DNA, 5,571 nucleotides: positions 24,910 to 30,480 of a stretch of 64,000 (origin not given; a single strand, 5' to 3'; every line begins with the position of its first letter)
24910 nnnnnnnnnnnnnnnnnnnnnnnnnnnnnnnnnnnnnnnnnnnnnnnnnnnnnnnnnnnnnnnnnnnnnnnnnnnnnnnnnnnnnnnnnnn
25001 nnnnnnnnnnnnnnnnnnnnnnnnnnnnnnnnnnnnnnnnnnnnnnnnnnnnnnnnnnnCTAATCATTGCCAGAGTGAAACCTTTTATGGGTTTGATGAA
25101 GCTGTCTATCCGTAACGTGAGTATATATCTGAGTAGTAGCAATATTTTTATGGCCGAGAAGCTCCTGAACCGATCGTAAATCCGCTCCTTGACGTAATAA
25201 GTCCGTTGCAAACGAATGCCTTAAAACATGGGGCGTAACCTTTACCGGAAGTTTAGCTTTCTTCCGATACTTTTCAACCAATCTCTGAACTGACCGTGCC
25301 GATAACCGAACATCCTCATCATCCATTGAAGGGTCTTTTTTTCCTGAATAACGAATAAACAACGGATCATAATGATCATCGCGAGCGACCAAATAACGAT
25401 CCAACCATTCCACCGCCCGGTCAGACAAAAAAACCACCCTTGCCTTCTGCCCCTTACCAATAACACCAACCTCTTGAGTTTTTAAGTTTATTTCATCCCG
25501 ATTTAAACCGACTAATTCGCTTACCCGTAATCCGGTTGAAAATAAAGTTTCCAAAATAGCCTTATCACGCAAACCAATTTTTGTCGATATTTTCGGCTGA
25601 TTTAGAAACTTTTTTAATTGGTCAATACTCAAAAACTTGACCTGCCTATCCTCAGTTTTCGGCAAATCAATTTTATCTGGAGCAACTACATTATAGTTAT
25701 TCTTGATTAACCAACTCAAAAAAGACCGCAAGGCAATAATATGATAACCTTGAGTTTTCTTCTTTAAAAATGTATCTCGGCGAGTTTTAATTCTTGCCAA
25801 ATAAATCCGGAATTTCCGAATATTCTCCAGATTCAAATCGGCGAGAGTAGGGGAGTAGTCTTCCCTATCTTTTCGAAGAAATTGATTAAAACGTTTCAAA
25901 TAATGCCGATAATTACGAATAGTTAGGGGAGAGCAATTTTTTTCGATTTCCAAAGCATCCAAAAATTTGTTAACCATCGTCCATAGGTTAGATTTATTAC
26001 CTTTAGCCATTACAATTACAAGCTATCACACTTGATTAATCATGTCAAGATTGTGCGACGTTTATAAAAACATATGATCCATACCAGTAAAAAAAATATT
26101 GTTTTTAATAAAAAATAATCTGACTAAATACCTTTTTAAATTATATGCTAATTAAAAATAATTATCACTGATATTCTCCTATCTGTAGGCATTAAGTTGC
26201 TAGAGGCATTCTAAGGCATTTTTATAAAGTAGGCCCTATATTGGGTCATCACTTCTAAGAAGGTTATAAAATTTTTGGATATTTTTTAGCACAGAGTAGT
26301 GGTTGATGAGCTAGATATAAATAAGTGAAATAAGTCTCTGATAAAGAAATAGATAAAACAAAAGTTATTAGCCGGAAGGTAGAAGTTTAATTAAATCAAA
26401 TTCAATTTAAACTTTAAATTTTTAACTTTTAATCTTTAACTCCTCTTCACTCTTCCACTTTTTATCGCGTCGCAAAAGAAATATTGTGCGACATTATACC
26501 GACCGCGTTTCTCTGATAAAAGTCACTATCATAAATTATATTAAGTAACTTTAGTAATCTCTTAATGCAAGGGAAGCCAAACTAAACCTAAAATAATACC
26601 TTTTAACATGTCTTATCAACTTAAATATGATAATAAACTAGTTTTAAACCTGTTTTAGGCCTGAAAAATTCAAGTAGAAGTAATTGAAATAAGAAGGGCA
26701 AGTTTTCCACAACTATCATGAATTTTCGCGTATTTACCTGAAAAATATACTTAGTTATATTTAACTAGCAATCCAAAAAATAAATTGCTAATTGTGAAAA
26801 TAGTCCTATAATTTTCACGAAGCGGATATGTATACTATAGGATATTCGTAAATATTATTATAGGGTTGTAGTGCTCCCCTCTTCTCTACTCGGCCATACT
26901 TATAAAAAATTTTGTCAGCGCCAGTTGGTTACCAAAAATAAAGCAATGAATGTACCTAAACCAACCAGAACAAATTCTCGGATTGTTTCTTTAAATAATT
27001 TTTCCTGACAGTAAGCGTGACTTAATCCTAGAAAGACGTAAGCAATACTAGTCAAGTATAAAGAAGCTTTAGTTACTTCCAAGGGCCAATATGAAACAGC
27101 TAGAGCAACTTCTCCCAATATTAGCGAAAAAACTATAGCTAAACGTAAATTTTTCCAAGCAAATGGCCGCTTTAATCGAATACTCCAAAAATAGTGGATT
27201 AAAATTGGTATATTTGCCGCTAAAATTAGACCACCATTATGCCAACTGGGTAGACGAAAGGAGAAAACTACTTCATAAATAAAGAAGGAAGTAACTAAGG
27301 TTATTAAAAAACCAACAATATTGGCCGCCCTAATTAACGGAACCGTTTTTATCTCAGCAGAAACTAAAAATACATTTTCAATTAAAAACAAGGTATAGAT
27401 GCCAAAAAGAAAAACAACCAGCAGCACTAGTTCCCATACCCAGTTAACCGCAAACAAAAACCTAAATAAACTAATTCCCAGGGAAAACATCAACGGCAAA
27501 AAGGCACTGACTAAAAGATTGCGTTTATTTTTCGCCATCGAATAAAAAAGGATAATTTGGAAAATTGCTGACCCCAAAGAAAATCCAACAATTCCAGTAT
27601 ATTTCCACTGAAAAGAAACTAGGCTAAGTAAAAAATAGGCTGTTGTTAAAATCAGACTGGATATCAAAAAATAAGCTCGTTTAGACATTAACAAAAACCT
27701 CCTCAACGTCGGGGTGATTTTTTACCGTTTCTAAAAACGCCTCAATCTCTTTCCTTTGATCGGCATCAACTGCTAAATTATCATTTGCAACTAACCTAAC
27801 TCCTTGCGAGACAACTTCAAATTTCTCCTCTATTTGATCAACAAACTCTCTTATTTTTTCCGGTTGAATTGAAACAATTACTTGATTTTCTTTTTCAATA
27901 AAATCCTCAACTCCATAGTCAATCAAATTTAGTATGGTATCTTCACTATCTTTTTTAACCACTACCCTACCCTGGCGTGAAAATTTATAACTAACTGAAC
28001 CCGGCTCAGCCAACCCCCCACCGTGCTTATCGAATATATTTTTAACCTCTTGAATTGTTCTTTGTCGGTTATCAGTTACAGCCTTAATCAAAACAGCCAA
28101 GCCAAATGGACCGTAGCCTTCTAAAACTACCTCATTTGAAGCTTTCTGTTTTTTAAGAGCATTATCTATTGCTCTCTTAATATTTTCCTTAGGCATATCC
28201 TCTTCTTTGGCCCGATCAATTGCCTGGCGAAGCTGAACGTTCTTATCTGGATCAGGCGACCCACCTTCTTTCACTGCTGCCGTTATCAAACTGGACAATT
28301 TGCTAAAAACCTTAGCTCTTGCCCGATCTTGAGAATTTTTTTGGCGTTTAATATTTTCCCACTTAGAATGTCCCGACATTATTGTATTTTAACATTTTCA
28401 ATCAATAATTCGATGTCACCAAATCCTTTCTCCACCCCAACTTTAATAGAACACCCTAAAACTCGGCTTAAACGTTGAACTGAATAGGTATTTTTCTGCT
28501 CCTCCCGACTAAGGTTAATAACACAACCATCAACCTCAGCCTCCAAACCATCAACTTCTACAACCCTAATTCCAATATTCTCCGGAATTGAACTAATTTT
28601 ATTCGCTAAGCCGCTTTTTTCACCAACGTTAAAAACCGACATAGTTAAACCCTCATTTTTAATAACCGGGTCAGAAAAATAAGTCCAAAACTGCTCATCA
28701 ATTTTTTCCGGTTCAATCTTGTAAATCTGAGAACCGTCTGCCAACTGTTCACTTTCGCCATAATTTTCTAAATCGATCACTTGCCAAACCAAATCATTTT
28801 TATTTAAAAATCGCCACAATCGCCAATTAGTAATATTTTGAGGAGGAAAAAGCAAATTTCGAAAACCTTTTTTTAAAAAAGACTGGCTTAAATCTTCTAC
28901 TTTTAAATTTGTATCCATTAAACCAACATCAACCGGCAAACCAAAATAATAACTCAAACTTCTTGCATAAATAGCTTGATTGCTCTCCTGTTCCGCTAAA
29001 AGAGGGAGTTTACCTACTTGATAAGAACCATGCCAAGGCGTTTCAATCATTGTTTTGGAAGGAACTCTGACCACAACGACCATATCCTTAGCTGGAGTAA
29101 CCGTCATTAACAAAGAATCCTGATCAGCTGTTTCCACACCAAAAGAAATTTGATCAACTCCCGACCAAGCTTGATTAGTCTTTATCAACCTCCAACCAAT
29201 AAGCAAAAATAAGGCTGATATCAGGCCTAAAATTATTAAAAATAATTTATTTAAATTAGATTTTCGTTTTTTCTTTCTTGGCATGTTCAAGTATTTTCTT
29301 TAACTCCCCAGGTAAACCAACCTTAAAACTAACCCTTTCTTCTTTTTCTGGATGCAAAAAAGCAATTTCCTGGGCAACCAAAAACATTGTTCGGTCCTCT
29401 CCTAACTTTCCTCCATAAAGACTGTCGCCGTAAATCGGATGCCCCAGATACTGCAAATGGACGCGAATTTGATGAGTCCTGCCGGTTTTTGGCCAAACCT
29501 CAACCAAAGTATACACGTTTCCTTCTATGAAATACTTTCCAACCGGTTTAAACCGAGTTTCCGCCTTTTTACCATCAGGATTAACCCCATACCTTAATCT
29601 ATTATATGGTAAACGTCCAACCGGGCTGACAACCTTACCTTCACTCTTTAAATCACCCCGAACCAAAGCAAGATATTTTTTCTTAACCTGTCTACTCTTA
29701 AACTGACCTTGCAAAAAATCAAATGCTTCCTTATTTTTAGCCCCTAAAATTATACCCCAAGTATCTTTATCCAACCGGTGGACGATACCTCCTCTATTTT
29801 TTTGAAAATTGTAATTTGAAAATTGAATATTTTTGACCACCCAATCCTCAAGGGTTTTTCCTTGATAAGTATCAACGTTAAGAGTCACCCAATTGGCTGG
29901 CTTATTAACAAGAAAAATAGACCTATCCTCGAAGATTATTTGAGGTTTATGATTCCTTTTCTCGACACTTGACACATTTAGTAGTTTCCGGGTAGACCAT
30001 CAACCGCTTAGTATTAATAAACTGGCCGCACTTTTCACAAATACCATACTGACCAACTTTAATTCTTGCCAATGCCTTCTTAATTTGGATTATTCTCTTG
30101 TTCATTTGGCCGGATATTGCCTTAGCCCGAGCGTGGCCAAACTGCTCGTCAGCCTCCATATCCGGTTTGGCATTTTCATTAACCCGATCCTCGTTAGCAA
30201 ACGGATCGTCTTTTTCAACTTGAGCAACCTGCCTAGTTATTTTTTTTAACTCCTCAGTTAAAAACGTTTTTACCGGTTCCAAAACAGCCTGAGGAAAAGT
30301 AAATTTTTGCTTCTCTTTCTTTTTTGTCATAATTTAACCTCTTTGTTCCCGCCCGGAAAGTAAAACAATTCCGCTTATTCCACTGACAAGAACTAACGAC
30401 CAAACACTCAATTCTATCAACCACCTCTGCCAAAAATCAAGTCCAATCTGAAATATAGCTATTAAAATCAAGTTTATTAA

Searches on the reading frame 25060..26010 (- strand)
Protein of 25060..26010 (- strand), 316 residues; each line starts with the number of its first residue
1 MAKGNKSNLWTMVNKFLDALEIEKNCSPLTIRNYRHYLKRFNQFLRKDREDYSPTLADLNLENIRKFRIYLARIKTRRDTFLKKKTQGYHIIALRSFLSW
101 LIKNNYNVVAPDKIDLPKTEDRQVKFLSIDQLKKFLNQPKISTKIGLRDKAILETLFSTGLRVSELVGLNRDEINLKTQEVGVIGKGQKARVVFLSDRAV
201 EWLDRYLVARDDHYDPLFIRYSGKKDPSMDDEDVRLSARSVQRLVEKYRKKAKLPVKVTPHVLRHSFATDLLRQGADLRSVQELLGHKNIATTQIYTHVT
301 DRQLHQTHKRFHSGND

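Call 81: search_protein_families(library=pfam, max_evalue=0.0001, proteins=[window:25060-26010:-])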
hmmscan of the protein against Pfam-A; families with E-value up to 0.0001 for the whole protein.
window:25060-26010:- (316 aa): 4 families
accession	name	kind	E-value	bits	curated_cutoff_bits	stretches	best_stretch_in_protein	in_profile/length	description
PF00589.27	Phage_integrase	-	1.6e-43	148.9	27.1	1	126-301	2-170/172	Phage integrase family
PF02899.23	Phage_int_SAM_1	-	2.9e-11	43.9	22.3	1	13-103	1-81/83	Phage integrase, N-terminal SAM-like domain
PF13495.12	Phage_int_SAM_4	-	6.4e-07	30.1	27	1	14-106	3-83/85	Phage integrase, N-terminal SAM-like domain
PF13102.12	Phage_int_SAM_5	-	4.7e-06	27.3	22.3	1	21-107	14-88/98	Phage integrase SAM-like domain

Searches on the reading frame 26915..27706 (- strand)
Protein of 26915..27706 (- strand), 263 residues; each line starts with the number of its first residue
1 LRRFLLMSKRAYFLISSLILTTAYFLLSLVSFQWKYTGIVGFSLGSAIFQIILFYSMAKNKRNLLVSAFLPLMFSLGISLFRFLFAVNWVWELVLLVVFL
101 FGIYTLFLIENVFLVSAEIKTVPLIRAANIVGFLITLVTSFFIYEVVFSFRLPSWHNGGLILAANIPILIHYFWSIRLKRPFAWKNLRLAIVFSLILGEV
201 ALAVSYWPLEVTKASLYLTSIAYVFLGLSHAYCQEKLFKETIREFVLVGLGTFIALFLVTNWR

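Call 81: search_protein_families(library=pfam, max_evalue=0.0001, proteins=[window:26915-27706:-])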
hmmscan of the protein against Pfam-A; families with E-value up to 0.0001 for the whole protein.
window:26915-27706:- (263 aa): 1 family
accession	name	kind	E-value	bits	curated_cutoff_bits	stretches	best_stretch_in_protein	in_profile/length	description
PF18900.5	DUF5656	-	9.5e-05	22.3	23.3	1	66-260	57-240/242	Protein of unknown function (DUF5656)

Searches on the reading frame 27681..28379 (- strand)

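Call 81: search_protein_families(library=pfam, max_evalue=0.0001, proteins=[window:27681-28379:-])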
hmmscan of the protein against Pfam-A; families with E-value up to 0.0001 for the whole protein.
window:27681-28379:- (232 aa): 2 families
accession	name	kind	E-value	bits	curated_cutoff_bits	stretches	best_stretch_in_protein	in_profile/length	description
PF01709.26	Transcrip_reg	-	7.3e-39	133.5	27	1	82-232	2-160/160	TACO1/YebC second and third domain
PF20772.2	TACO1_YebC_N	-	6.4e-28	97.5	36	1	5-75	1-71/73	TACO1/YebC protein N-terminal domain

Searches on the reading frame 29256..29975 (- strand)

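Call 81: search_protein_families(library=pfam, max_evalue=0.0001, proteins=[window:29256-29975:-])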
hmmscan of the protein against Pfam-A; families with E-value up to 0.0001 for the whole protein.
window:29256-29975:- (239 aa): 1 family
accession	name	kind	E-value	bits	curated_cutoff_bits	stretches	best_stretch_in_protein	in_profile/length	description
PF00849.27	PseudoU_synth_2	-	1.5e-30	106.9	26.8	1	20-175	2-151/152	RNA pseudouridylate synthase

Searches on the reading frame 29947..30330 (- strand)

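Call 83: search_protein_families(library=pfam, max_evalue=0.0001, proteins=[window:29947-30330:-])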
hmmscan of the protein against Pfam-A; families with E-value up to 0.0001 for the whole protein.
window:29947-30330:- (127 aa): 1 family
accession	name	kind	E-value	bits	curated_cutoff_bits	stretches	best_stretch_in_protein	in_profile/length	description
PF01258.23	zf-dskA_traR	-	9.7e-10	38.7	24.9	1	93-126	1-34/36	Prokaryotic dksA/traR C4-type zinc finger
